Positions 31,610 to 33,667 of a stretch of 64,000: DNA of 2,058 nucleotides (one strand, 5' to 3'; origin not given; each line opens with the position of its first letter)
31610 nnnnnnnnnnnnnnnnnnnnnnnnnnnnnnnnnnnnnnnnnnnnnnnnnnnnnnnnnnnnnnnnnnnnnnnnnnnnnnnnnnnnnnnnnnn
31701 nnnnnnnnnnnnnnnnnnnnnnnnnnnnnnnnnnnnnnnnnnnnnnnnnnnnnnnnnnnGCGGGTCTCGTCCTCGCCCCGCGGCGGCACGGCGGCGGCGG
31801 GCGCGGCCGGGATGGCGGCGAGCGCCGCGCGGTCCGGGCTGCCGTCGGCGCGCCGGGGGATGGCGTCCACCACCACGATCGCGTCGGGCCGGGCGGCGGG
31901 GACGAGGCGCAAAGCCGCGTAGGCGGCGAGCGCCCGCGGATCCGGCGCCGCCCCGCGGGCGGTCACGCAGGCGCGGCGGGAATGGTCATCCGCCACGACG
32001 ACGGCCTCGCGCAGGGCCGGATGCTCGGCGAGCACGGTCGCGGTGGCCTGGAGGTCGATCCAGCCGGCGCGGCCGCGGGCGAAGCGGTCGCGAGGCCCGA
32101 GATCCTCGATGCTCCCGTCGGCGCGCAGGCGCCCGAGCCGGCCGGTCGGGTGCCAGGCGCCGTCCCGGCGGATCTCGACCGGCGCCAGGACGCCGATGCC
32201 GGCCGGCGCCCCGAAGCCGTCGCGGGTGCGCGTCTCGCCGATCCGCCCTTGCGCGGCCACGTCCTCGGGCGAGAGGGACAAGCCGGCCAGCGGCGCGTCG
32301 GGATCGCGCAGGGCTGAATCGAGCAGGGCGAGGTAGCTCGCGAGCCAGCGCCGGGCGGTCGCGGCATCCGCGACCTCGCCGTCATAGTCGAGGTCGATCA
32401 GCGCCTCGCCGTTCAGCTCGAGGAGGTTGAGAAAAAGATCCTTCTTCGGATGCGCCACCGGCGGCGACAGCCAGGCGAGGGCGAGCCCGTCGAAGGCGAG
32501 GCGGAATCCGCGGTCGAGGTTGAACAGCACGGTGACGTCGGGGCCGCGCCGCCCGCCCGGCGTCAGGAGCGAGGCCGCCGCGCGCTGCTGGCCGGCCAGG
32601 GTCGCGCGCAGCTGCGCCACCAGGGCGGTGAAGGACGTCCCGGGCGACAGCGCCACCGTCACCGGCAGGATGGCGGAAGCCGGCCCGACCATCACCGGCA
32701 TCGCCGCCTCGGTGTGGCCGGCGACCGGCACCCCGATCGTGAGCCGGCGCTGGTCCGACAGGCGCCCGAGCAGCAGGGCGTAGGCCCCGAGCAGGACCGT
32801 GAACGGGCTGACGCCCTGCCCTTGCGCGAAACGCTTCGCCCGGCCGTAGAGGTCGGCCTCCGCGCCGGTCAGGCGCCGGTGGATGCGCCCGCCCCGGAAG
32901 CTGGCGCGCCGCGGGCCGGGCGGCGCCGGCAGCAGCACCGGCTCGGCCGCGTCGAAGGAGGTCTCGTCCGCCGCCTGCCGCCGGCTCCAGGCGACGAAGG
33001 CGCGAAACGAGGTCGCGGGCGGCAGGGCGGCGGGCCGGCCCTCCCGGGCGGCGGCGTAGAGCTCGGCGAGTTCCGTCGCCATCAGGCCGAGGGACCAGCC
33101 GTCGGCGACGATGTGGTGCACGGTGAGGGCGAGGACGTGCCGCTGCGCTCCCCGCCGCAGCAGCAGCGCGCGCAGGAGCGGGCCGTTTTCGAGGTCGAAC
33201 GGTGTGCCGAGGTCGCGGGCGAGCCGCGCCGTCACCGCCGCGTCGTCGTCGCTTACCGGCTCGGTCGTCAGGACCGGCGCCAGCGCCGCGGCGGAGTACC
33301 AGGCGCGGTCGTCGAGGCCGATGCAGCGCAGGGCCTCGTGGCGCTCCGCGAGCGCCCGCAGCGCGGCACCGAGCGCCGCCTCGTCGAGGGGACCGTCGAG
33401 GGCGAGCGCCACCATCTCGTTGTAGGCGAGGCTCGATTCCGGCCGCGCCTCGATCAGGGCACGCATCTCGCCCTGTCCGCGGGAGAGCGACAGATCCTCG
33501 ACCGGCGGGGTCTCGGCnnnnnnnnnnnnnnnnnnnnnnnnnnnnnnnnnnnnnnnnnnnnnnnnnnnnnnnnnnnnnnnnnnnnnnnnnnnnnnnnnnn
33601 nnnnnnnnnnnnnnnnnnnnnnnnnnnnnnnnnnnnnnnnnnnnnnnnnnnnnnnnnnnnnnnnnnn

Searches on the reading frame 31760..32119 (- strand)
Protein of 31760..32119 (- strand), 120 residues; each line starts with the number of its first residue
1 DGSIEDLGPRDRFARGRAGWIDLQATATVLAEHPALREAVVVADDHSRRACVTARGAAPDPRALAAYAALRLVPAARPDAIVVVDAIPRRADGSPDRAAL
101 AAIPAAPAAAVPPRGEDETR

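Call 10: search_protein_families(library=pfam, proteins=[window:31760-32119:-], max_evalue=0.01)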
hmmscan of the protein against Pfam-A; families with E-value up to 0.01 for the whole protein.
window:31760-32119:- (120 aa): 1 family
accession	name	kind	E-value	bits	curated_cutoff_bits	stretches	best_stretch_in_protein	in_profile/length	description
PF13193.12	AMP-binding_C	-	3.3e-07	31.5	24.5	1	29-92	5-74/76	AMP-binding enzyme C-terminal domain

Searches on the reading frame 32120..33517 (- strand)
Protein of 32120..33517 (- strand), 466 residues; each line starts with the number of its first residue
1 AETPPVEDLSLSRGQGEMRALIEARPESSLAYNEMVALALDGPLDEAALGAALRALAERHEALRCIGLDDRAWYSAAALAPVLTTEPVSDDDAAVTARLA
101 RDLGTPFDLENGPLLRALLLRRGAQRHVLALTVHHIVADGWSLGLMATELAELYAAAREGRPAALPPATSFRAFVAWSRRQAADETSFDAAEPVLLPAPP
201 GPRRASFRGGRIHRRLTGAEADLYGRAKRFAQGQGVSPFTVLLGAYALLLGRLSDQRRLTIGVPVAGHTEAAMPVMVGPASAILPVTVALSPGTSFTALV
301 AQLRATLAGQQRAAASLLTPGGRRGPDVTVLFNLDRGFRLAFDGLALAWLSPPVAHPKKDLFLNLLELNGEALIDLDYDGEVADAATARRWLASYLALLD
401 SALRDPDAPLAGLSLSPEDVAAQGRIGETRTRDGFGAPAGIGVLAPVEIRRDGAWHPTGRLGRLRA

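Call 10: search_protein_families(library=pfam, proteins=[window:32120-33517:-], max_evalue=0.01)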
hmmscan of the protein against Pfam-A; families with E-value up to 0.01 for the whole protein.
window:32120-33517:- (466 aa): 1 family
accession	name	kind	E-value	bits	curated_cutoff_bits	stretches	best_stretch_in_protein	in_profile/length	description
PF00668.25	Condensation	-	6.4e-50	170.6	30.6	1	11-310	7-323/456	Condensation domain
